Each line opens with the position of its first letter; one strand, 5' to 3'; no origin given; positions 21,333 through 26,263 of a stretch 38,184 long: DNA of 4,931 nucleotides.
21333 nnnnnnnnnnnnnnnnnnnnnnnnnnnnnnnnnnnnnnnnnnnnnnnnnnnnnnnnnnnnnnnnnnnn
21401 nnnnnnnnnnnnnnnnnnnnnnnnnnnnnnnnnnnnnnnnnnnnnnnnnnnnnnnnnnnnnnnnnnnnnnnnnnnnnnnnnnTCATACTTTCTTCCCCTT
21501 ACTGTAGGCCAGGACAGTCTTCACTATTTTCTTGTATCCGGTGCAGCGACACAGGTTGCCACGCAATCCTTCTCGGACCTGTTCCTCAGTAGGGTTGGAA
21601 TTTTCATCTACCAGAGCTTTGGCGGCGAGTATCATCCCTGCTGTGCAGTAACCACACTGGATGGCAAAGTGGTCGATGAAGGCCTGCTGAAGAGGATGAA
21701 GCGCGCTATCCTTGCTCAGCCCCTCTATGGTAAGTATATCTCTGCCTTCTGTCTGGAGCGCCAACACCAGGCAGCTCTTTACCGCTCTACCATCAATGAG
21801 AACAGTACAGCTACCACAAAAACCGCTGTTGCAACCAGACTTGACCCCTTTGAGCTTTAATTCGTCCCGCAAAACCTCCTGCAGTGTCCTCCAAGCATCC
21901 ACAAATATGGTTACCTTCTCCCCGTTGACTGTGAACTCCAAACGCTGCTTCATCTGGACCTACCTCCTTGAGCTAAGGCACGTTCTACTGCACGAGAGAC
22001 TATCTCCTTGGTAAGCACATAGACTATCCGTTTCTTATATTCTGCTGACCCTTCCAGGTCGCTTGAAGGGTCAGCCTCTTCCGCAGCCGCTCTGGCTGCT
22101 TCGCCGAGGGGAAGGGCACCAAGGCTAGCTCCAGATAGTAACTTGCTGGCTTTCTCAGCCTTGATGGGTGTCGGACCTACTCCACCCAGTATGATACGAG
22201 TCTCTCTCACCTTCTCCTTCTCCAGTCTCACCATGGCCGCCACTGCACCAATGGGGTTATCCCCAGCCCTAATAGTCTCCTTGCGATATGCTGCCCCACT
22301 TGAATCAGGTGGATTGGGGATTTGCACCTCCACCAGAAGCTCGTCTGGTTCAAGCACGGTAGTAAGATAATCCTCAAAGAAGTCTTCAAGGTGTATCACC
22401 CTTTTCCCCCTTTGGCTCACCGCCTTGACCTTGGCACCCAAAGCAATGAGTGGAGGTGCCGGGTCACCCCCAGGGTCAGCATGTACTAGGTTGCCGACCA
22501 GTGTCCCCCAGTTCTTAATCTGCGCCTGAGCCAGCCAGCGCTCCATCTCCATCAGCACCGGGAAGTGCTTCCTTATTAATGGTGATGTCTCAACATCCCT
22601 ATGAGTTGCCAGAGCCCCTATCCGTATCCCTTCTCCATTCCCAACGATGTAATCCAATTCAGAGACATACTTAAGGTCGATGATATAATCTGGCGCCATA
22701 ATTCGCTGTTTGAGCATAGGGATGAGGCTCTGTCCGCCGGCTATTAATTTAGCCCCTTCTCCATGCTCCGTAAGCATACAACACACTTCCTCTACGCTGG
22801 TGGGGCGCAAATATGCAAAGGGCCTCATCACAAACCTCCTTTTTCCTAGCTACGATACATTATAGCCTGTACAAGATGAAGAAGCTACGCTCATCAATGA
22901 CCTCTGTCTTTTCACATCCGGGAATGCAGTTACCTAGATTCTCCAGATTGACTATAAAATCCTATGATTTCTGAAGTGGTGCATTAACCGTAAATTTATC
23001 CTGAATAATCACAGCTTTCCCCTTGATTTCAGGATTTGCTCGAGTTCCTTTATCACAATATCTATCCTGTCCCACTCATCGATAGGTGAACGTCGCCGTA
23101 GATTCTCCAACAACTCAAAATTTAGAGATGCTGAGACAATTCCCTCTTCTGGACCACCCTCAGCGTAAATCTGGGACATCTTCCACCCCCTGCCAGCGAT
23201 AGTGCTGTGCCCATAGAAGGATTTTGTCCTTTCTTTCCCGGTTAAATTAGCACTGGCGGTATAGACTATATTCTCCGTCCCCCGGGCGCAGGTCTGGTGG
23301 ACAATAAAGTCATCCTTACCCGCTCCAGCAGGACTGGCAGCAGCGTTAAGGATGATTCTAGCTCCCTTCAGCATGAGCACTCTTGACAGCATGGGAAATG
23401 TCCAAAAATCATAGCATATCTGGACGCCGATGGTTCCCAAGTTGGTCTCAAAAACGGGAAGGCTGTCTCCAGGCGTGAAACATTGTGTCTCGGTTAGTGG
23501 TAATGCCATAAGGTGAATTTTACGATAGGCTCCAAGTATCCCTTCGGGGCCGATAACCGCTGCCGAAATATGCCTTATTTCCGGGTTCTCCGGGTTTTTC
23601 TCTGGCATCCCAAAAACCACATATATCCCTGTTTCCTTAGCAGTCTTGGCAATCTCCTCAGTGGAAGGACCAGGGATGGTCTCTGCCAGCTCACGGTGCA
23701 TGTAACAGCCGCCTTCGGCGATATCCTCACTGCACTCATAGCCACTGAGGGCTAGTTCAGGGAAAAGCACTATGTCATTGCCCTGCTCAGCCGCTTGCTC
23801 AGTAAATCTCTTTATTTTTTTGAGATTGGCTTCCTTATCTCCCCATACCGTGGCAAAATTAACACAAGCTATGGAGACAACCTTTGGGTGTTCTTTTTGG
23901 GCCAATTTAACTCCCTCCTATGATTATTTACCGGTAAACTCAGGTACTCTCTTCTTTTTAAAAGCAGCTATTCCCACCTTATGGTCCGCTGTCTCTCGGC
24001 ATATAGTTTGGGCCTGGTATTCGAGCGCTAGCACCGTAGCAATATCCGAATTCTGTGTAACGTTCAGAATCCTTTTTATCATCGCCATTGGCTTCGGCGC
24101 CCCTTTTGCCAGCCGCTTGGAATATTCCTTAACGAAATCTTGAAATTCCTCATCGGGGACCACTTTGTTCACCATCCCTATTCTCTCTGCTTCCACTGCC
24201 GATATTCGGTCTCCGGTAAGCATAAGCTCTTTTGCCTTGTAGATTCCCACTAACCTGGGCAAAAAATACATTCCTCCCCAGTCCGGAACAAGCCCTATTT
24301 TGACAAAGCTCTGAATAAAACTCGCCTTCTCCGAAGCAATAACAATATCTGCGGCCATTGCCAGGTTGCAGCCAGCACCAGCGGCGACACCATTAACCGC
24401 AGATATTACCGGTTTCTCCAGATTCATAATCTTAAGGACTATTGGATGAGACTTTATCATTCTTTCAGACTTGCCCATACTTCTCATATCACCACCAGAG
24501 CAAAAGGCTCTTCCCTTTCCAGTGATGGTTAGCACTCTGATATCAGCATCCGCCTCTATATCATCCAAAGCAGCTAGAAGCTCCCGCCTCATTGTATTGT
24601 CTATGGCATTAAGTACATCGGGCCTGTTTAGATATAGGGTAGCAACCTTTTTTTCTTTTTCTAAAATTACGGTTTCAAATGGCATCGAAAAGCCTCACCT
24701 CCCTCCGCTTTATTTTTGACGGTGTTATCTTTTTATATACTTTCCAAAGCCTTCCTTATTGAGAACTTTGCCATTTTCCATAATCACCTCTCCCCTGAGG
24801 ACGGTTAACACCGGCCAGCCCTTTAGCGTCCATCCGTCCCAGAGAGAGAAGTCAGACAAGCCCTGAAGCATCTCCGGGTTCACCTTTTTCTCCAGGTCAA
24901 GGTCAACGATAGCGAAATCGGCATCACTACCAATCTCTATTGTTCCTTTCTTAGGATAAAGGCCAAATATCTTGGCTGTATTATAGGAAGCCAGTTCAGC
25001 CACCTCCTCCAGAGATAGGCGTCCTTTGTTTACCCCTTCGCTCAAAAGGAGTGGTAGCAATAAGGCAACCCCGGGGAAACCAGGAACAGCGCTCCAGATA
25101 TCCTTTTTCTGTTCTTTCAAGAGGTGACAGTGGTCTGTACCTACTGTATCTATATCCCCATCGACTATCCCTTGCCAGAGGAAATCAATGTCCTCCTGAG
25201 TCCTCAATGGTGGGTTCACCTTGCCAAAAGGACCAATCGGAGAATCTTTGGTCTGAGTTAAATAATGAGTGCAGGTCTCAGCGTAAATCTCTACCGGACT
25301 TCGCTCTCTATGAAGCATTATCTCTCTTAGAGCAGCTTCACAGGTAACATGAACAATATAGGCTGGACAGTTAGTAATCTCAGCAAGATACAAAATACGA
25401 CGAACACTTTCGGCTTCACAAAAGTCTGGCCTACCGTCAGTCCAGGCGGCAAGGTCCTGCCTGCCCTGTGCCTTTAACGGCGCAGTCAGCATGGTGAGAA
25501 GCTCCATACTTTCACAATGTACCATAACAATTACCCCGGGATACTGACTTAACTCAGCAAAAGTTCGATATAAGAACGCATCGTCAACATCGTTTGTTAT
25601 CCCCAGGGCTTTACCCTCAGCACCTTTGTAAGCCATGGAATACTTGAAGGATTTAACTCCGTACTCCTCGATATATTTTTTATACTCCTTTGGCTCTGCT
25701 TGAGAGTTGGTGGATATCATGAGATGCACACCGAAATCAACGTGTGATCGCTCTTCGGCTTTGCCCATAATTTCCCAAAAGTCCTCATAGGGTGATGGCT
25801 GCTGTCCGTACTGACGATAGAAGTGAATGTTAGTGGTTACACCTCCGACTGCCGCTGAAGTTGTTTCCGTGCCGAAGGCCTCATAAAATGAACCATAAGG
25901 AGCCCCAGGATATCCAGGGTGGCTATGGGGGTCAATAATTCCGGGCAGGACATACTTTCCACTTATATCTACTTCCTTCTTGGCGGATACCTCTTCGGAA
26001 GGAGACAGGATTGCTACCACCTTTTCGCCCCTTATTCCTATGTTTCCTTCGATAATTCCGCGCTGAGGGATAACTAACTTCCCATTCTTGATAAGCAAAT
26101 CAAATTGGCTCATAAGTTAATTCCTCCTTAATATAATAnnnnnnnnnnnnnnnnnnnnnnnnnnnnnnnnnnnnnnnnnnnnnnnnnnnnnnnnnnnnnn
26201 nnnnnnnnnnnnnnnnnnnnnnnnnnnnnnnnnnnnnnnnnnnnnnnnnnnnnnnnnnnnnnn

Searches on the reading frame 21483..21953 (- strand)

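Call 5: search_protein_families(library=pfam, proteins=[window:21483-21953:-], max_evalue=0.01)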
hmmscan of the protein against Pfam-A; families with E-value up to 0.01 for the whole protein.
window:21483-21953:- (156 aa): 3 families
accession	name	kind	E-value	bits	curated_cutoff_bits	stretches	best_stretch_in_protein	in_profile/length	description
PF01799.25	Fer2_2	-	2.5e-33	114.4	30.3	1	75-147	1-74/75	[2Fe-2S] binding domain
PF00111.32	Fer2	-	8.3e-09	35.7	21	1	7-61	1-55/77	2Fe-2S iron-sulfur cluster binding domain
PF13085.11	Fer2_3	-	1.9e-07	31.5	27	1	6-81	20-91/107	2Fe-2S iron-sulfur cluster binding domain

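Call 6: search_protein_families(library=ncbifam, proteins=[window:21483-21953:-], max_evalue=0.01)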
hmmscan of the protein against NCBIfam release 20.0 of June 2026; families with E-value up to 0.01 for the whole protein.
window:21483-21953:- (156 aa): 18 families
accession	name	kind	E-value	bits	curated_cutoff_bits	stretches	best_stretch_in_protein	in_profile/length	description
NF041020.1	glyceraldDH_gamma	equivalog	7.2e-60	201.3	290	1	3-152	11-160/164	glyceraldehyde dehydrogenase subunit gamma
NF043084.2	XdhC_XDHase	equivalog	5.9e-56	188.2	217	1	4-147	2-146/151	xanthine dehydrogenase subunit XdhC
TIGR03198.1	pucE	equivalog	3.6e-52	175.8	254.3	1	2-149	1-147/151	xanthine dehydrogenase subunit E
NF045668.1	pterin_aldehy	equivalog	6e-51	173.5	1100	1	6-149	4-150/905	molybdopterin-dependent aldehyde oxidoreductase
TIGR03193.1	4hydroxCoAred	equivalog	3.3e-48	163.4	257.8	1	5-149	2-146/148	4-hydroxybenzoyl-CoA reductase subunit gamma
TIGR03311.1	Se_dep_XDH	equivalog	6.8e-46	156.7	830.45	1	6-147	2-140/848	selenium-dependent xanthine dehydrogenase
NF007387.0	PRK09908.1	equivalog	1.7e-45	154.3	212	1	5-153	9-158/159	xanthine dehydrogenase iron sulfur-binding subunit XdhC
NF008514.0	PRK11433.1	equivalog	4e-44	150.7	322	2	4-117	52-165/218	aldehyde dehydrogenase iron-sulfur subunit PaoA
TIGR02963.1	xanthine_xdhA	equivalog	3.6e-39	134.7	467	1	6-147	2-154/468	xanthine dehydrogenase small subunit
TIGR02969.1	mam_aldehyde_ox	subfamily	1.7e-27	95.4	1912.3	1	5-152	3-162/1330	aldehyde oxidase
TIGR03313.1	Se_sel_red_Mo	hypoth_equivalog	1.3e-18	66.1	1101.9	1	7-147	1-141/951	molybdopterin-dependent oxidoreductase Mo/Fe-S-binding subunit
NF009226.0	PRK12576.1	equivalog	1.2e-05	24.8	344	1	6-80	28-101/317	succinate dehydrogenase/fumarate reductase iron-sulfur subunit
NF004898.0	PRK06259.1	equivalog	3.1e-05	22.8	385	1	6-79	20-85/488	fumarate reductase (CoM/CoB) subunit TfrB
NF004616.0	PRK05950.1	subfamily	0.00046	19.4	228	1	9-81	28-97/238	succinate dehydrogenase iron-sulfur subunit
NF009052.0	PRK12386.1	equivalog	0.00048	19.2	256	1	6-79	21-91/255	succinate dehydrogenase/fumarate reductase iron-sulfur subunit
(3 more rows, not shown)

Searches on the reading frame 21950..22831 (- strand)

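Call 5: search_protein_families(library=pfam, proteins=[window:21950-22831:-], max_evalue=0.01)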
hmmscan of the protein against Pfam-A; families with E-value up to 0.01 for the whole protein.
window:21950-22831:- (293 aa): 2 families
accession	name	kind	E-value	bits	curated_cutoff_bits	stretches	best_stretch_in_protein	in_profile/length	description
PF00941.27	FAD_binding_5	-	2e-51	174.6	27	1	4-173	2-169/170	FAD binding domain in molybdopterin dehydrogenase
PF03450.22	CO_deh_flav_C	-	1.7e-20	73.5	25.5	1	181-279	2-100/102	CO dehydrogenase flavoprotein C-terminal domain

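Call 6: search_protein_families(library=ncbifam, proteins=[window:21950-22831:-], max_evalue=0.01)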
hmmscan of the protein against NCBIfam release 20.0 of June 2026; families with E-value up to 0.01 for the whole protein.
window:21950-22831:- (293 aa): 8 families
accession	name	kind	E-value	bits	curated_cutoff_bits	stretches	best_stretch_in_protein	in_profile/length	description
NF041019.1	glyceraldDH_beta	equivalog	1.1e-72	244.7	350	1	4-279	5-278/280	glyceraldehyde dehydrogenase subunit beta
TIGR02963.1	xanthine_xdhA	equivalog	4.7e-44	150.8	467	1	8-271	196-458/468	xanthine dehydrogenase small subunit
NF007427.0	PRK09971.1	equivalog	1.1e-43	149.5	287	1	6-285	6-287/292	xanthine dehydrogenase FAD-binding subunit XdhB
NF043083.1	XdhB_XDHase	equivalog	7.2e-43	146.8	310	1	7-285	7-287/289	xanthine dehydrogenase subunit XdhB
TIGR03195.1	4hydrxCoA_B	equivalog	1.6e-30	106.3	404.55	2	3-116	3-115/321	4-hydroxybenzoyl-CoA reductase subunit beta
TIGR03199.1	pucC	equivalog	1.3e-14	54.1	306.05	1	10-270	1-258/264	xanthine dehydrogenase subunit C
TIGR03312.1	Se_sel_red_FAD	hypoth_equivalog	1.1e-11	44.4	241.5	1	7-278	4-247/257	molybdopterin-dependent oxidoreductase FAD-binding subunit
TIGR02969.1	mam_aldehyde_ox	subfamily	2.1e-11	42.1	1912.3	1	27-270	258-515/1330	aldehyde oxidase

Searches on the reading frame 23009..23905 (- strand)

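Call 8: search_protein_families(library=pfam, proteins=[window:23009-23905:-], max_evalue=0.001)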
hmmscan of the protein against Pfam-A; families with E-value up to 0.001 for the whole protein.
window:23009-23905:- (298 aa): 1 family
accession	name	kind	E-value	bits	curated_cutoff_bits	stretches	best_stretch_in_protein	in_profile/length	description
PF00795.27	CN_hydrolase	-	8e-44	150.3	23.2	1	12-270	2-255/256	Carbon-nitrogen hydrolase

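Call 39: search_protein_families(library=ncbifam, proteins=[window:23009-23905:-], max_evalue=0.00001)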
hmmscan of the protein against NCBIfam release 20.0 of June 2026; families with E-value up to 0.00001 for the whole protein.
window:23009-23905:- (298 aa): 11 families
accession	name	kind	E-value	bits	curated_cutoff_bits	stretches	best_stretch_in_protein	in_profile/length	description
NF040852.1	nitrile_Arch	equivalog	2e-32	112.4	500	1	11-260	2-236/262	nitrilase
TIGR03381.1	agmatine_aguB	equivalog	4.7e-30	104.9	410.25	1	10-271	1-263/279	N-carbamoylputrescine amidase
NF010588.0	PRK13981.1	equivalog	7.6e-24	84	479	1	10-239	5-224/546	NAD+ synthase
NF009803.0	PRK13287.1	equivalog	3.2e-18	65.6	406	1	24-271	32-267/333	formamidase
NF033621.1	de_GSH_amidase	exception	1.3e-16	60.7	355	1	15-275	5-249/260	deaminated glutathione amidase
NF002730.0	PRK02628.1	equivalog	2.8e-16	58.8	473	1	6-272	9-287/677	NAD(+) synthase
NF009802.0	PRK13286.1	equivalog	6.5e-16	58.2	427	1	39-272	48-269/345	aliphatic amidase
NF043013.1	DeGluthAmidYersProt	equivalog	8.8e-15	54.6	500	1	26-280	19-269/278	deaminated glutathione amidase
TIGR00546.1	lnt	equivalog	1.4e-11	44.3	132.9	1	25-188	181-347/395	apolipoprotein N-acyltransferase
NF007757.0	PRK10438.1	equivalog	4.3e-10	39.3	249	1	12-274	6-245/256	amidohydrolase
TIGR04048.1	nitrile_sll0784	equivalog_domain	7.8e-10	38.2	502.6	1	9-184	2-178/301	Nit6803 family nitrilase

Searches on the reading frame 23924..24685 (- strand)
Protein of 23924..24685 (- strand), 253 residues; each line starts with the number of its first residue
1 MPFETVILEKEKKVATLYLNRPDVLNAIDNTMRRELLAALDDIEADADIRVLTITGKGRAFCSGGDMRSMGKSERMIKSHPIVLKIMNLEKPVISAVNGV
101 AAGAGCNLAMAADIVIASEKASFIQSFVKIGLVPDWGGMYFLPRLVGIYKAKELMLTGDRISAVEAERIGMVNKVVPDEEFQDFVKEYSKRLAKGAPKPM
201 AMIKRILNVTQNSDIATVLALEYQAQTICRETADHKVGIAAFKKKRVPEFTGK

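Call 8: search_protein_families(library=pfam, proteins=[window:23924-24685:-], max_evalue=0.001)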
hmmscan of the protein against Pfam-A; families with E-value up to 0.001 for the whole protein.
window:23924-24685:- (253 aa): 2 families
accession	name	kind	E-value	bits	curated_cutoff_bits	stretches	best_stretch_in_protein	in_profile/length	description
PF00378.25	ECH_1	-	3.2e-64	217.1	27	1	9-252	1-250/251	Enoyl-CoA hydratase/isomerase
PF16113.10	ECH_2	-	1.5e-39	136.9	27.2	1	15-187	2-183/335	Enoyl-CoA hydratase/isomerase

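Call 39: search_protein_families(library=ncbifam, proteins=[window:23924-24685:-], max_evalue=0.00001)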
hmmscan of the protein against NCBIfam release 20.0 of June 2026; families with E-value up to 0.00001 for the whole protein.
window:23924-24685:- (253 aa): 72 families (the best 25 are shown)
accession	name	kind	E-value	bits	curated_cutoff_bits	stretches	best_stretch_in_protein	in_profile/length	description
TIGR02280.1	PaaB1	equivalog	7.2e-70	235.4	345.15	1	7-253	2-256/256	2-(1,2-epoxy-1,2-dihydrophenyl)acetyl-CoA isomerase PaaG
NF006699.0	PRK09245.1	subfamily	1.4e-66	224.5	354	1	5-252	4-265/266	crotonase/enoyl-CoA hydratase family protein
NF004635.0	PRK05981.1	equivalog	4.2e-66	223.2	351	1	1-253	1-266/266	enoyl-CoA hydratase/isomerase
NF005804.0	PRK07659.1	equivalog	1.8e-61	207.9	311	1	3-252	5-259/260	enoyl-CoA hydratase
NF004475.0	PRK05809.1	subfamily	2.9e-61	207.2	394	1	1-252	1-259/260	short-chain-enoyl-CoA hydratase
NF006007.0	PRK08138.1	subfamily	5.8e-60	202.8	355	1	6-253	9-261/261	enoyl-CoA hydratase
NF051848.1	EnCoAHydtEchA19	equivalog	1.5e-59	201.6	400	1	6-253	2-258/258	enoyl-CoA hydratase EchA19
NF050134.1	TdecoylIsomFabM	equivalog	1.9e-56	191.4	400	1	3-253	1-261/261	trans-2-decenoyl-ACP isomerase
NF004840.0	PRK06190.1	equivalog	1.2e-55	188.9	253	1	5-233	5-239/260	enoyl-CoA hydratase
NF006107.0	PRK08258.1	equivalog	2.4e-55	187.8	330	1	7-253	20-277/277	enoyl-CoA hydratase family protein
NF007239.0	PRK09674.1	equivalog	5.6e-55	186.6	371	1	3-253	3-257/257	2,3-dehydroadipyl-CoA hydratase PaaF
NF005575.0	PRK07260.1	equivalog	2.4e-54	184.5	335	1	1-253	1-263/263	enoyl-CoA hydratase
NF004857.0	PRK06210.1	equivalog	3.9e-54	183.9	341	1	4-252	8-274/275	enoyl-CoA hydratase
NF006109.0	PRK08260.1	subfamily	5.3e-54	183.5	320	1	1-252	1-277/296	enoyl-CoA hydratase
NF046063.1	oxepin_alt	equivalog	1.2e-53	182.2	300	1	8-248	4-253/254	oxepin-CoA hydrolase, alternative type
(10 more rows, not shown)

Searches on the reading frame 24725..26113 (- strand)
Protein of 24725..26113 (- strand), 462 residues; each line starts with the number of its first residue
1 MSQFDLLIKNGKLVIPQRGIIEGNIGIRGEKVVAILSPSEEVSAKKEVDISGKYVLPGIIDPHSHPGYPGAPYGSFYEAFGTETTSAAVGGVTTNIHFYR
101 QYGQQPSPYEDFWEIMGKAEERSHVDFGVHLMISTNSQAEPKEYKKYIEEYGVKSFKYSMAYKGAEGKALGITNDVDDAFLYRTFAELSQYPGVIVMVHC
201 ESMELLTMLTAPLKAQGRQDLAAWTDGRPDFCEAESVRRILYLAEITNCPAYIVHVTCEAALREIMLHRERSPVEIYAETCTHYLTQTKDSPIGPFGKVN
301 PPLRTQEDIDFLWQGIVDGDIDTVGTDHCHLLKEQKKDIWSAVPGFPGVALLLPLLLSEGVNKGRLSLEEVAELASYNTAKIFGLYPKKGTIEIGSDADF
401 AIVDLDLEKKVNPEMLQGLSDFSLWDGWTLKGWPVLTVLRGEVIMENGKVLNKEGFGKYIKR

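Call 8: search_protein_families(library=pfam, proteins=[window:24725-26113:-], max_evalue=0.001)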
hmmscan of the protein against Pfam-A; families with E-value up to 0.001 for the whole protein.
window:24725-26113:- (462 aa): 2 families
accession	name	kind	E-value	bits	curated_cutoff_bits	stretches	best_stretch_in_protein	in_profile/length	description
PF01979.26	Amidohydro_1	-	2e-18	67.2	25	1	54-443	1-344/345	Amidohydrolase family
PF07969.17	Amidohydro_3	-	3.5e-13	50.3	29.7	1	364-444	405-471/472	Amidohydrolase family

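Call 39: search_protein_families(library=ncbifam, proteins=[window:24725-26113:-], max_evalue=0.00001)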
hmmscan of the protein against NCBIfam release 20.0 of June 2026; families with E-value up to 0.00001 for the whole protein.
window:24725-26113:- (462 aa): 47 families (the best 25 are shown)
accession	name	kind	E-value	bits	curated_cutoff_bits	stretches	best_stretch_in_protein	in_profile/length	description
TIGR02033.1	D-hydantoinase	equivalog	5.2e-95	319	393.25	1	6-462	1-454/454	dihydropyrimidinase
NF009941.0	PRK13404.1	subfamily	8.6e-87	291.8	647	1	2-462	2-461/478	dihydropyrimidinase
NF004839.0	PRK06189.1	equivalog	5.2e-77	259.4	631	1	3-459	2-444/451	allantoinase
TIGR03178.1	allantoinase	equivalog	1.5e-76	258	357.85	1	5-460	1-439/441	allantoinase AllB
NF058539.1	ergo_uti2_ErtD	equivalog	2.3e-70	237.8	650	1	4-461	2-446/449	hydantoin-5-propionate amidohydrolase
TIGR00857.1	pyrC_multi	subfamily_domain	8.4e-66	222.6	279.05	1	21-447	4-411/412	dihydroorotase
NF006559.0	PRK09060.1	equivalog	2.3e-65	220.6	482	1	2-454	3-431/444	dihydroorotase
NF002668.0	PRK02382.1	equivalog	2.1e-64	217.8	452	1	5-461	5-427/436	dihydroorotase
NF058538.1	ergo_util_ErtD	equivalog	4.7e-64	216.9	600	1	5-461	2-445/446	hydantoin-5-propionate amidohydrolase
NF005960.0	PRK08044.1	equivalog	5.3e-62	210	688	1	3-461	2-449/453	allantoinase AllB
NF005751.0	PRK07575.1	equivalog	4.8e-59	200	529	1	5-453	4-428/440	dihydroorotase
NF003271.0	PRK04250.1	equivalog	1.5e-49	168.7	405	1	7-454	4-397/407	dihydroorotase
NF006837.0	PRK09357.1-2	equivalog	5.5e-49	166.9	575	1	6-449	3-426/428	dihydroorotase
NF006841.0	PRK09357.2-2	equivalog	9.1e-45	153.1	640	1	176-446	151-418/421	dihydroorotase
NF006688.0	PRK09236.1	equivalog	5.2e-42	144.2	535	1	6-453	4-434/444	dihydroorotase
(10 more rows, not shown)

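Call 74: search_solved_structures(query=window:24725-26113:-, max_evalue=1e-20)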
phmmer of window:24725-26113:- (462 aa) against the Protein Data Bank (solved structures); distinct sequences matched with E-value up to 1e-20: 76 (the best 60 are shown).
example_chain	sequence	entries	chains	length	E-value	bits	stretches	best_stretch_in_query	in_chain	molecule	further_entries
1gkr_A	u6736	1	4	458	1.3e-78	268.3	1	4-462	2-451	NON-ATP DEPENDENT L-SELECTIVE HYDANTOINASE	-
1nfg_A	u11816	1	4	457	5.4e-75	256.4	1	5-462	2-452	D-hydantoinase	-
1k1d_A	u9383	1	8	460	2.4e-66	227.9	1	7-462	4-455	D-hydantoinase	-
1gkp_A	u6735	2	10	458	5.3e-64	220.1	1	6-462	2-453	HYDANTOINASE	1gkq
3sfw_A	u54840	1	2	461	1.3e-62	215.5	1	8-462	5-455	Dihydropyrimidinase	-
1yny_A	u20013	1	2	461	2.2e-62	214.8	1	13-462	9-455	D-Hydantoinase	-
4kir_A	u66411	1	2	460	2.3e-62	214.7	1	13-462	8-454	D-hydantoinase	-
4kqn_A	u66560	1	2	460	6e-62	213.3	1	13-462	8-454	D-hydantoinase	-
3dc8_A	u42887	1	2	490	4.3e-60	207.2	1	8-462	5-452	Dihydropyrimidinase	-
4tqt_A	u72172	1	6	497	1e-58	202.7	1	7-462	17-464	D-hydantoinase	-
5ykd_A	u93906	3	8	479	5.7e-56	193.6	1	39-462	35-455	D-hydantoinase/dihydropyrimidinase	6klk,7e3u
5e5c_A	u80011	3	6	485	5.9e-56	193.6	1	39-462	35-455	D-hydantoinase/dihydropyrimidinase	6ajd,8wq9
3hm7_A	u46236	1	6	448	5.9e-51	177.1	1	2-444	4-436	Allantoinase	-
3e74_A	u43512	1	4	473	2.3e-49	171.9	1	3-446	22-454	Allantoinase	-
8hfd_A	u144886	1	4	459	4.2e-49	171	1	3-446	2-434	Allantoinase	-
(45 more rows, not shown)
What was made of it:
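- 24725..26113 (-): Cyclic amidohydrolase of the hydantoinase/dihydropyrimidinase type. Likely the ring-opening enzyme. calls 8, 39, 74
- The amidohydrolase is of the hydantoinase/dihydropyrimidinase type (calls 39, 74). The cluster has a dedicated cyclic amidohydrolase plus an amidase for ring opening (calls 39, 74).
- Tried and rejected: The amidohydrolase is hydantoinase-type (call 74).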
